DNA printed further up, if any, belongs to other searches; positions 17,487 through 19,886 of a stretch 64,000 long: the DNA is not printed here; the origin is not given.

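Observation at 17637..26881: A compact glycyl-radical enzyme and its minimal activase are the last genes of an araA/sugar-ABC operon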

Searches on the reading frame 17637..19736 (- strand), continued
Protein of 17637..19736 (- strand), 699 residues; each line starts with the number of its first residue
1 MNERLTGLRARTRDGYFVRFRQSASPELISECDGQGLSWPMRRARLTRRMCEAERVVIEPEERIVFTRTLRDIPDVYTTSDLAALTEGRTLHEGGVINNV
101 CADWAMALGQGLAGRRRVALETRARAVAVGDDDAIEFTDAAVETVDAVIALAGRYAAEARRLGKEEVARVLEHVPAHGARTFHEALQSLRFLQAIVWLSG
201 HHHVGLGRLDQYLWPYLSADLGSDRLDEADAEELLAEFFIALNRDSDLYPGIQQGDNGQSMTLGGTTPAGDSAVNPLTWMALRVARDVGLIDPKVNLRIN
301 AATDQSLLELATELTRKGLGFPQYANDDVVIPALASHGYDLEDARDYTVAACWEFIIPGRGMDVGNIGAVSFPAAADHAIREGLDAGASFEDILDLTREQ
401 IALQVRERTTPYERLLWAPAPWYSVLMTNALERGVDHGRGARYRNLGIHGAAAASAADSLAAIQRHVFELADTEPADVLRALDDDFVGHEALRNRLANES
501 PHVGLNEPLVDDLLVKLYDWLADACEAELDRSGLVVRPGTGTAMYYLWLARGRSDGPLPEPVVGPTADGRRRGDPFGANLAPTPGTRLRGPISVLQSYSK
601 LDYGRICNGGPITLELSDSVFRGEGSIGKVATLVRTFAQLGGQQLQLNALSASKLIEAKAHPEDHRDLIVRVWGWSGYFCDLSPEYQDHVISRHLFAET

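Call 65: search_protein_families(library=ncbifam, proteins=[L064:8415-9998:+, L069:7793-9121:+, L073:7796-9136:+, L034:5954-6961:+, L054:121-1050:+, L008:14799-15773:+, L008:15770-17374:+, L008:17459-18100:+, L073:6277-7773:+, L008:12117-13625:+], max_evalue=1e-20)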
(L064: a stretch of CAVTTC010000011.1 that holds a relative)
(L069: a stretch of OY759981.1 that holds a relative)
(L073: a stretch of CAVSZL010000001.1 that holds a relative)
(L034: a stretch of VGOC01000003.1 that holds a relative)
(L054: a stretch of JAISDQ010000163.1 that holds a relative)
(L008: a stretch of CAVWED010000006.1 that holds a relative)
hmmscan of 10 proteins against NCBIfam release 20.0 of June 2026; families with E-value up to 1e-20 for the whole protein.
L064:8415-9998:+ (527 aa): 5 families
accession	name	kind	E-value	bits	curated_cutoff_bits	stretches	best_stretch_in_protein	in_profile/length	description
TIGR00879.1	SP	subfamily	8.6e-105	351.2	237.8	1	62-513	30-510/510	sugar porter family MFS transporter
NF007484.0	PRK10077.1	equivalog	6.1e-95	318.8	608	1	80-516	4-471/480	D-xylose transporter XylE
NF052357.1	GlucTporGlcPStph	equivalog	4.3e-74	249.9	750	1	91-517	10-437/445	glucose transporter GlcP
TIGR00895.1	2A0115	subfamily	8.4e-36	123.7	418.55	1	79-456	8-378/398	aromatic acid/H+ symport family MFS transporter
TIGR00898.1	2A0119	subfamily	4.5e-35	121.4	550.75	1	124-512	127-505/506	cation transport protein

L069:7793-9121:+ (442 aa): 5 families
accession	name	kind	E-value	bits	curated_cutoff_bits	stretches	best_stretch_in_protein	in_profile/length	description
TIGR00879.1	SP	subfamily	1.2e-109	367.2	237.8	1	4-437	54-510/510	sugar porter family MFS transporter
NF007484.0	PRK10077.1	equivalog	6.9e-101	338.4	608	1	2-440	7-471/480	D-xylose transporter XylE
NF052357.1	GlucTporGlcPStph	equivalog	1.2e-84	284.7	750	1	6-439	6-435/445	glucose transporter GlcP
TIGR00895.1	2A0115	subfamily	1.3e-35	123.1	418.55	1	1-378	11-377/398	aromatic acid/H+ symport family MFS transporter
TIGR00898.1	2A0119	subfamily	2.2e-34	119.1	550.75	1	42-436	126-505/506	cation transport protein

L073:7796-9136:+ (446 aa): 5 families
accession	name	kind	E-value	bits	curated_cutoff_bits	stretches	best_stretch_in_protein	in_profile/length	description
TIGR00879.1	SP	subfamily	5.8e-112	374.8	237.8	1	4-437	54-510/510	sugar porter family MFS transporter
NF007484.0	PRK10077.1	equivalog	4.2e-99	332.6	608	1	2-442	7-473/480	D-xylose transporter XylE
NF052357.1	GlucTporGlcPStph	equivalog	3.9e-83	279.7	750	1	6-440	6-436/445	glucose transporter GlcP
TIGR00895.1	2A0115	subfamily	6.6e-38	130.7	418.55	1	1-378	11-377/398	aromatic acid/H+ symport family MFS transporter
TIGR00898.1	2A0119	subfamily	2.9e-34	118.7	550.75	1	45-436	129-505/506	cation transport protein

L034:5954-6961:+ (335 aa): 1 family
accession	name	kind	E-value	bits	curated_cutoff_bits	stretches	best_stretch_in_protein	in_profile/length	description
NF052284.1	rhzpin_SBP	equivalog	8e-21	74.4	420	1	39-334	2-288/289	rhizopine catabolism ABC transporter substrate-binding protein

L054:121-1050:+ (309 aa): 4 families
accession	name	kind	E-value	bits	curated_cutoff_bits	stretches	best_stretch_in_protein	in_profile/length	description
TIGR02637.1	RhaS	equivalog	1.4e-26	93.5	342.25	1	40-219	9-191/302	rhamnose ABC transporter substrate-binding protein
NF052284.1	rhzpin_SBP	equivalog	2e-24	86.3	420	1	42-304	14-278/289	rhizopine catabolism ABC transporter substrate-binding protein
NF011937.0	PRK15408.1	equivalog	3.3e-24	85.4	384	1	43-257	41-258/340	autoinducer 2 ABC transporter substrate-binding protein LsrB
NF007936.0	PRK10653.1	equivalog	9.3e-24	84.2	337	1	41-286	38-281/295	ribose ABC transporter substrate-binding protein RbsB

L008:14799-15773:+ (324 aa): 10 families
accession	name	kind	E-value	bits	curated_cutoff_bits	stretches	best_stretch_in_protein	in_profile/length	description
NF041097.1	keto_inos_dh_IolM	equivalog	1e-48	166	450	1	11-315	39-388/389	scyllo-inosose 3-dehydrogenase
NF003808.0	PRK05396.1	equivalog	7.6e-47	159.8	380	1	5-315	6-339/341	L-threonine 3-dehydrogenase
NF007375.0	PRK09880.1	equivalog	5.9e-45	153.5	469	1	24-307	27-333/344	L-idonate 5-dehydrogenase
TIGR00692.1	tdh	equivalog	4.9e-44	150.7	458.35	1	9-313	8-337/340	L-threonine 3-dehydrogenase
NF007489.0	PRK10083.1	equivalog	4e-41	141.1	376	1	7-311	7-332/339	Zn-dependent oxidoreductase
NF007642.0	PRK10309.1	equivalog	2.5e-28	99.3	550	1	1-299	1-328/347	galactitol-1-phosphate 5-dehydrogenase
TIGR03366.1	HpnZ_proposed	hypoth_equivalog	2.2e-23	82.9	328.1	1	24-261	5-276/315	putative phosphonate catabolism associated alcohol dehydrogenase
TIGR03451.1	mycoS_dep_FDH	equivalog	3.8e-21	75.3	512.9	0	12-100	14-108/358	S-(hydroxymethyl)mycothiol dehydrogenase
TIGR03989.1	Rxyl_3153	subfamily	5.5e-21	75.2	440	0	146-302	178-356/370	NDMA-dependent alcohol dehydrogenase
NF006940.0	PRK09422.1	equivalog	5.5e-21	74.9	344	0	2-244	2-265/338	alcohol dehydrogenase AdhP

L008:15770-17374:+ (534 aa): 1 family
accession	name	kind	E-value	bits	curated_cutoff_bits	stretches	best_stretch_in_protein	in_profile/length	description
TIGR01312.1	XylB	equivalog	1.6e-32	112.7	380.25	1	19-521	1-478/481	xylulokinase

L008:17459-18100:+ (213 aa): 18 families
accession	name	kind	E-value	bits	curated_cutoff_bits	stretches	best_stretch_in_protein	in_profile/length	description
NF005123.0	PRK06557.1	subfamily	8.6e-102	339.5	251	1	1-213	8-222/223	L-ribulose-5-phosphate 4-epimerase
NF006047.0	PRK08193.1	subfamily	6.2e-55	186.3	257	1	1-201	1-214/231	L-ribulose-5-phosphate 4-epimerase AraD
NF009003.0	PRK12348.1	subfamily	1.1e-53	182.2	331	1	2-189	1-199/228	L-ribulose-5-phosphate 4-epimerase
TIGR00760.1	araD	equivalog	2.3e-48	164.4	389.1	1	1-203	1-212/228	L-ribulose-5-phosphate 4-epimerase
NF009625.0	PRK13145.1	equivalog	2.6e-45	154.8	369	1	2-200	5-216/235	L-ribulose-5-phosphate 4-epimerase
NF009002.0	PRK12347.1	subfamily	5e-44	150.2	386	1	1-189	1-203/231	L-ribulose-5-phosphate 4-epimerase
NF009691.0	PRK13213.1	equivalog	9.3e-42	143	489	1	1-188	1-202/231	L-ribulose-5-phosphate 4-epimerase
NF005302.0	PRK06833.1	equivalog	2e-41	141.8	264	1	1-213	2-212/214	L-fuculose-phosphate aldolase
NF053831.1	RU1PAldHalo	equivalog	2.8e-40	138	300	1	20-213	18-208/208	ribulose-1-phosphate aldolase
NF005984.0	PRK08087.1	subfamily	4.2e-31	108.4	264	1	4-188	5-186/215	L-fuculose-phosphate aldolase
TIGR01086.1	fucA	equivalog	6.9e-31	107.7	400.25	1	4-190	4-187/214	L-fuculose-phosphate aldolase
NF006208.0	PRK08333.1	equivalog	1.9e-28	99.4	267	1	3-184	3-180/189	aldolase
NF004527.0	PRK05874.1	equivalog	6.4e-27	94.5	308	1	18-202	20-204/218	L-fuculose-phosphate aldolase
NF040649.1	FucA_Meth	equivalog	8.9e-27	94.2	250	1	8-186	5-176/179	L-fuculose phosphate aldolase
NF004855.0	PRK06208.1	subfamily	9.4e-27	93.9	255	1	26-206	64-247/274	class II aldolase/adducin family protein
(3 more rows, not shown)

L073:6277-7773:+ (498 aa): 9 families
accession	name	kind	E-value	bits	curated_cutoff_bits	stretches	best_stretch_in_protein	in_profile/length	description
TIGR01312.1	XylB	equivalog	9.3e-68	228.9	380.25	1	4-491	1-480/481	xylulokinase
TIGR01311.1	glycerol_kin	equivalog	7.9e-51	172.9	590.35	1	4-489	4-488/496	glycerol kinase GlpK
NF000756.0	PRK00047.1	subfamily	2.4e-49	168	498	1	4-489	8-489/502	glycerol kinase GlpK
TIGR01314.1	gntK_FGGY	equivalog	2.1e-44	151.9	648.55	1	3-494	2-493/505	gluconokinase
NF008187.0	PRK10939.1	equivalog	2.4e-42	145.3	528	1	3-490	6-499/521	autoinducer-2 kinase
TIGR02628.1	fuculo_kin_coli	equivalog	3.5e-41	141.6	470.9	1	7-472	7-464/465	L-fuculokinase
NF011601.0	PRK15027.1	equivalog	1.1e-33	116.5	912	1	4-494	3-479/484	xylulokinase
TIGR01315.1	5C_CHO_kinase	subfamily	6.1e-25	87.9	408.7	0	3-197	2-207/541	FGGY family pentulose kinase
NF003154.0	PRK04123.1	equivalog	6.7e-22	77.9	428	0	120-493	149-536/554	ribulokinase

L008:12117-13625:+ (502 aa): 1 family
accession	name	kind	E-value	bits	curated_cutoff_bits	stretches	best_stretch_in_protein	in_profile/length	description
NF002795.0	PRK02929.1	equivalog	3.9e-249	827.4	622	1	1-497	1-497/499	L-arabinose isomerase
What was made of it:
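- In L008, araA (827 bits, cut-off 622) and an AraD-like gene (339 bits, cut-off 251) reach their curated cut-offs (call 65).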

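Call 70: list_cluster_members(proteins=[P0121, P0122, P0124, P0127, P0129, P0130, P0131, P0132, P0133, P0136])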
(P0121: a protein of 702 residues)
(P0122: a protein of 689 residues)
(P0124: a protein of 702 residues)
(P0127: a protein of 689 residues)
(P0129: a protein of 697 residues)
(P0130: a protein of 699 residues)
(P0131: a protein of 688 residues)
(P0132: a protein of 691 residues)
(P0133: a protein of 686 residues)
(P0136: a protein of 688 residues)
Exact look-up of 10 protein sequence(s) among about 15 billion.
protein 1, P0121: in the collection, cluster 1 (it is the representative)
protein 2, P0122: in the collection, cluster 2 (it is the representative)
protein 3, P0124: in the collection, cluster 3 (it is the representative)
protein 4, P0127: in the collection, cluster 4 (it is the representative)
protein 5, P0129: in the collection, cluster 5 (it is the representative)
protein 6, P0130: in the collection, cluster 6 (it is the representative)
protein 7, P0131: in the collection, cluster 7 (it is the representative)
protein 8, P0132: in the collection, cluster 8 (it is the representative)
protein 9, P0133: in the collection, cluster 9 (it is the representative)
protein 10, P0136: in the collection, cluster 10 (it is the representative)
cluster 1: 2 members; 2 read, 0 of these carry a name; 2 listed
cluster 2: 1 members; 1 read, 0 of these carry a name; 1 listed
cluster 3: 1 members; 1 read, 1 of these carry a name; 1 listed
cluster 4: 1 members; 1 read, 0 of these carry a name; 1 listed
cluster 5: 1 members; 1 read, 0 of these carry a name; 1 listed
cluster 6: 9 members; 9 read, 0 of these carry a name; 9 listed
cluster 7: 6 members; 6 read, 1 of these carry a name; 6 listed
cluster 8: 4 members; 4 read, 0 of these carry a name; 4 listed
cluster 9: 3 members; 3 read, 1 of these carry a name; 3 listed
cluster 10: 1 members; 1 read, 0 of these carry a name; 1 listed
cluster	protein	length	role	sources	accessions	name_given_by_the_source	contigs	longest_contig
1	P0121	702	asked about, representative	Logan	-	-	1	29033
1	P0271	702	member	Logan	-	-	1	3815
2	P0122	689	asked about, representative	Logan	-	-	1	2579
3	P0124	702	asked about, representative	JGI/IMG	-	pyruvate-formate lyase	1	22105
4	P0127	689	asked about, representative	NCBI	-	-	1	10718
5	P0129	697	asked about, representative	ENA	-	-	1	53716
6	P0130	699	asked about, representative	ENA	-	-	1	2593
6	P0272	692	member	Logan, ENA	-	-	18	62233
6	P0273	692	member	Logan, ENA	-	-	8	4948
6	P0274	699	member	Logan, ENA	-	-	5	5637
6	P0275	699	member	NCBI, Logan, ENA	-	-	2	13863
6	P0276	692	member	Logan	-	-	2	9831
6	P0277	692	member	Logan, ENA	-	-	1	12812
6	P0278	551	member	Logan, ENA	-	-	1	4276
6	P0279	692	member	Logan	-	-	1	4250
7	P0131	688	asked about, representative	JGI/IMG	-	-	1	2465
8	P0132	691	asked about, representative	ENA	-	-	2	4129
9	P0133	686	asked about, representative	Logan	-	-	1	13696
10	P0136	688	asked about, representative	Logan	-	-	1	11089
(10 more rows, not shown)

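Call 80: search_solved_structures(query=L034:5954-6961:+, max_evalue=1e-8)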
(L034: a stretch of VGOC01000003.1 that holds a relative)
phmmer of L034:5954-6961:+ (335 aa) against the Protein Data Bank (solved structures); distinct sequences matched with E-value up to 1e-8: 2.
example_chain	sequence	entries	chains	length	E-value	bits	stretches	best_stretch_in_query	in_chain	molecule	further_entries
3rot_A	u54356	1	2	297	1.5e-09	40.5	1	52-314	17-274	ABC sugar transporter, periplasmic sugar binding protein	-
4ru1_A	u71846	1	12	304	1.9e-09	40.2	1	39-327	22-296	Monosaccharide ABC transporter substrate-binding protein, CUT2 family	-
